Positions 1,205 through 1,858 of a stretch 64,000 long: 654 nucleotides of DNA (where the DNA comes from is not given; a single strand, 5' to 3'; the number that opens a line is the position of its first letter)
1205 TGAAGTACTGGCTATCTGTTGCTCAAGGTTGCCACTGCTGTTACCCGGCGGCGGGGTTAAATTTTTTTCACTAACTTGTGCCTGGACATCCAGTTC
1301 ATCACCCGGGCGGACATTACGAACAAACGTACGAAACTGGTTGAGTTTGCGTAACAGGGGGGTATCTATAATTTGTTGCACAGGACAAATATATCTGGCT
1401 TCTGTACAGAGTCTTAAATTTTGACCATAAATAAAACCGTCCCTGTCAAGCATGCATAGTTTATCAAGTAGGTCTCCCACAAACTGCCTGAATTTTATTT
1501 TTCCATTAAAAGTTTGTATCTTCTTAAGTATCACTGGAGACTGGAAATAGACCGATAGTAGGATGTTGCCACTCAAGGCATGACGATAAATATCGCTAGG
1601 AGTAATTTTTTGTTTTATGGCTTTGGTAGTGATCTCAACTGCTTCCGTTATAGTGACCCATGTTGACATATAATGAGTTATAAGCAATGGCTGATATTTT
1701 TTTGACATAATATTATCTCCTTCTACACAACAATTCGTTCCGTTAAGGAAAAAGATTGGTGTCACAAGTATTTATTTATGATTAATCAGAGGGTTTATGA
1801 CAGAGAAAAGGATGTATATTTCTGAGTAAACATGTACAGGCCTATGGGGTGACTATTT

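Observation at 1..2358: HPI right junction fused into a decayed yeeJ-like adhesin gene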

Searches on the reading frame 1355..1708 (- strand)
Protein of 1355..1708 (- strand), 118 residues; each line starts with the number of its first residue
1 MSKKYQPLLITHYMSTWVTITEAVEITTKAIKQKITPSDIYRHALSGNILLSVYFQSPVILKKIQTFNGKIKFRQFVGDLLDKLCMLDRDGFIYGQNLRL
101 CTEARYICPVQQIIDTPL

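Call 13: search_protein_families(library=pfam, proteins=[window:1355-1708:-], max_evalue=1)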
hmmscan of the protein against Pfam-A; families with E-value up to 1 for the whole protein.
seq(118 aa): 0 families

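Call 16: find_homologous_proteins(query=window:1355-1708:-, max_evalue=0.001)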
Query seq(118 aa) (118 aa): 36 proteins with E <= 0.001 among 38 candidates.
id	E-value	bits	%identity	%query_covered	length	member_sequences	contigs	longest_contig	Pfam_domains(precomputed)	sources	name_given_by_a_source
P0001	8.2e-72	256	98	100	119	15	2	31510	-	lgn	-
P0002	9.1e-71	253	97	100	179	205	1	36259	-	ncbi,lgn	-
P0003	1.5e-63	230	98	91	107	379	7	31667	-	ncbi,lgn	ncbi:hypothetical protein, partial [Yersinia pestis]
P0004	1.1e-62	227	100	89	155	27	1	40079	-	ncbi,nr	ncbi:hypothetical protein MLU45_18545, partial [Escherichia coli]|nr:hypothetical protein [Escherich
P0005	2.1e-62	226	100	89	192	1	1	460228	-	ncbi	ncbi:hypothetical protein DS962_00005, partial [Escherichia coli]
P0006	2.1e-62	226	100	89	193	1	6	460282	-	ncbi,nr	ncbi:hypothetical protein GTJ92_20330, partial [Escherichia coli]|nr:hypothetical protein [Escherich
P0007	2.1e-62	226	100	89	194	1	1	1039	-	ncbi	ncbi:hypothetical protein CT150_26080, partial [Escherichia coli]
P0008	2.3e-62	226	100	89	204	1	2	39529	-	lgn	-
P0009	2.3e-62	226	100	89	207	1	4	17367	-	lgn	-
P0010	2.4e-62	226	100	89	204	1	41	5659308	-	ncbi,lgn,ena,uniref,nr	ncbi:outer membrane usher protein FimD [Escherichia coli]|uniref:Outer membrane usher protein FimD n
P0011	4.1e-58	212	99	84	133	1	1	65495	-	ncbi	ncbi:hypothetical protein ESCOCK383M_21695 [Escherichia coli]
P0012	4.0e-53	196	98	79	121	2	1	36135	-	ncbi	-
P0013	1.3e-48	182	97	73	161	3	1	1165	-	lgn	-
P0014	1.4e-42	162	91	73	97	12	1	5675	-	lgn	-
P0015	1.6e-41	159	94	69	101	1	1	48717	-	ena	-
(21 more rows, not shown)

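Call 20: find_encoding_contigs(protein=P0002, flank=10000, max_places=6)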
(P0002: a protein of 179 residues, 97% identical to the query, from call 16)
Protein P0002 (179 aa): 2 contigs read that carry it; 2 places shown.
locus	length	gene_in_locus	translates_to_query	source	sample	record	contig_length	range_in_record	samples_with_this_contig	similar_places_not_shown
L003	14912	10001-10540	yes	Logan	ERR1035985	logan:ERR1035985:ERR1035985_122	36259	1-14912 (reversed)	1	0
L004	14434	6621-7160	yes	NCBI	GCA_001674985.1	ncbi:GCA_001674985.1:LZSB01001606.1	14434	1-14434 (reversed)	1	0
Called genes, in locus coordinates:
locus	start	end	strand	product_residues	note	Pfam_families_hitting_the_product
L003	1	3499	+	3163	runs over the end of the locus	PF00109:ketoacyl-synt, PF02801:Ketoacyl-synt_C, PF16197:KAsynt_C_assoc, PF00698:Acyl_transf_1, PF13489:Methyltransf_23, PF08241:Methyltransf_11, PF08242:Methyltransf_12, PF13649:Methyltransf_25, +18 more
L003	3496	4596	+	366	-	PF01408:GFO_IDH_MocA, PF21390:Irp3-like_C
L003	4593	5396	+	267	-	PF00975:Thioesterase, PF12697:Abhydrolase_6, PF20408:Abhydrolase_11 (faint)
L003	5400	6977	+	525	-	PF00501:AMP-binding, PF13193:AMP-binding_C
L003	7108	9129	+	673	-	PF07715:Plug, PF00593:TonB_dep_Rec_b-barrel, PF14905:OMP_b-brl_3 (weak)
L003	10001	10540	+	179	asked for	-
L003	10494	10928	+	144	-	-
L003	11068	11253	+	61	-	PF05930:Phage_AlpA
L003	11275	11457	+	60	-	-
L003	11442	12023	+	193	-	PF11198:DUF2857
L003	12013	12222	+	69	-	PF01258:zf-dskA_traR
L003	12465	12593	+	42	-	PF05321:HHA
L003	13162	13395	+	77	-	-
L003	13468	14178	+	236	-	PF01464:SLT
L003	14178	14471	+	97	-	PF04956:TrbC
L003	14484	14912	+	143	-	?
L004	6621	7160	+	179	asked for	-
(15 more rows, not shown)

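Call 21: find_encoding_contigs(protein=P0003, flank=10000, max_places=6)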
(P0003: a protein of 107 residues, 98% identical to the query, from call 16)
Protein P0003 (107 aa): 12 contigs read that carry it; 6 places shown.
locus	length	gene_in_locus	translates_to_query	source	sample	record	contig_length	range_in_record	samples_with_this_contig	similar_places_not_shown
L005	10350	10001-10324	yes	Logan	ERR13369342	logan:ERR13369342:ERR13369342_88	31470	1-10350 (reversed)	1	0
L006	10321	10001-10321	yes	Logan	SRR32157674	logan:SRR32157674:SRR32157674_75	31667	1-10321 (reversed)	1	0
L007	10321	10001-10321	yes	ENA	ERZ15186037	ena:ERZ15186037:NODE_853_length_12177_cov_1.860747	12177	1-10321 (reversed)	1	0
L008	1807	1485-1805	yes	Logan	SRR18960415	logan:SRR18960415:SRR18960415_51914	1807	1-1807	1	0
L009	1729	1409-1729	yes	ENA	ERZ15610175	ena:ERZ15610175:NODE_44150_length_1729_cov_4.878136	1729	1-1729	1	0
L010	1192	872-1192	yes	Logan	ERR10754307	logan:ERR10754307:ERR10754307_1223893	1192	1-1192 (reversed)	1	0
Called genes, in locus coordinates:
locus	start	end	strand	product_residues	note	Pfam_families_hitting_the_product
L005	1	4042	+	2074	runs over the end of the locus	PF22953:SpnB_Rossmann, PF00106:adh_short, PF08659:KR, PF13561:adh_short_C2, PF00550:PP-binding, PF00668:Condensation, PF08242:Methyltransf_12, PF13649:Methyltransf_25, +5 more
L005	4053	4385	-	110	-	-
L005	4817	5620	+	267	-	PF00975:Thioesterase, PF12697:Abhydrolase_6, PF20408:Abhydrolase_11 (faint)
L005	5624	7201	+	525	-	PF00501:AMP-binding, PF13193:AMP-binding_C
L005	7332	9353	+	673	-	PF07715:Plug, PF00593:TonB_dep_Rec_b-barrel, PF14905:OMP_b-brl_3 (weak)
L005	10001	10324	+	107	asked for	-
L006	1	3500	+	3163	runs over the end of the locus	PF00109:ketoacyl-synt, PF02801:Ketoacyl-synt_C, PF16197:KAsynt_C_assoc, PF00698:Acyl_transf_1, PF13489:Methyltransf_23, PF08241:Methyltransf_11, PF08242:Methyltransf_12, PF13649:Methyltransf_25, +19 more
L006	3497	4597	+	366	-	PF01408:GFO_IDH_MocA, PF21390:Irp3-like_C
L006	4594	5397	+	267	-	PF00975:Thioesterase, PF12697:Abhydrolase_6, PF20408:Abhydrolase_11 (faint)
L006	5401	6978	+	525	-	PF00501:AMP-binding, PF13193:AMP-binding_C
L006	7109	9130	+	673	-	PF07715:Plug, PF00593:TonB_dep_Rec_b-barrel, PF14905:OMP_b-brl_3 (weak)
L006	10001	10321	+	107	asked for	?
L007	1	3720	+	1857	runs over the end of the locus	?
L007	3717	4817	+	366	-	PF01408:GFO_IDH_MocA, PF21390:Irp3-like_C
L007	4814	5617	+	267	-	PF00975:Thioesterase, PF12697:Abhydrolase_6, PF20408:Abhydrolase_11 (faint)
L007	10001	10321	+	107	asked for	?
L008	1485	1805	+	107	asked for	?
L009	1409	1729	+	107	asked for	?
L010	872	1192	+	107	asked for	?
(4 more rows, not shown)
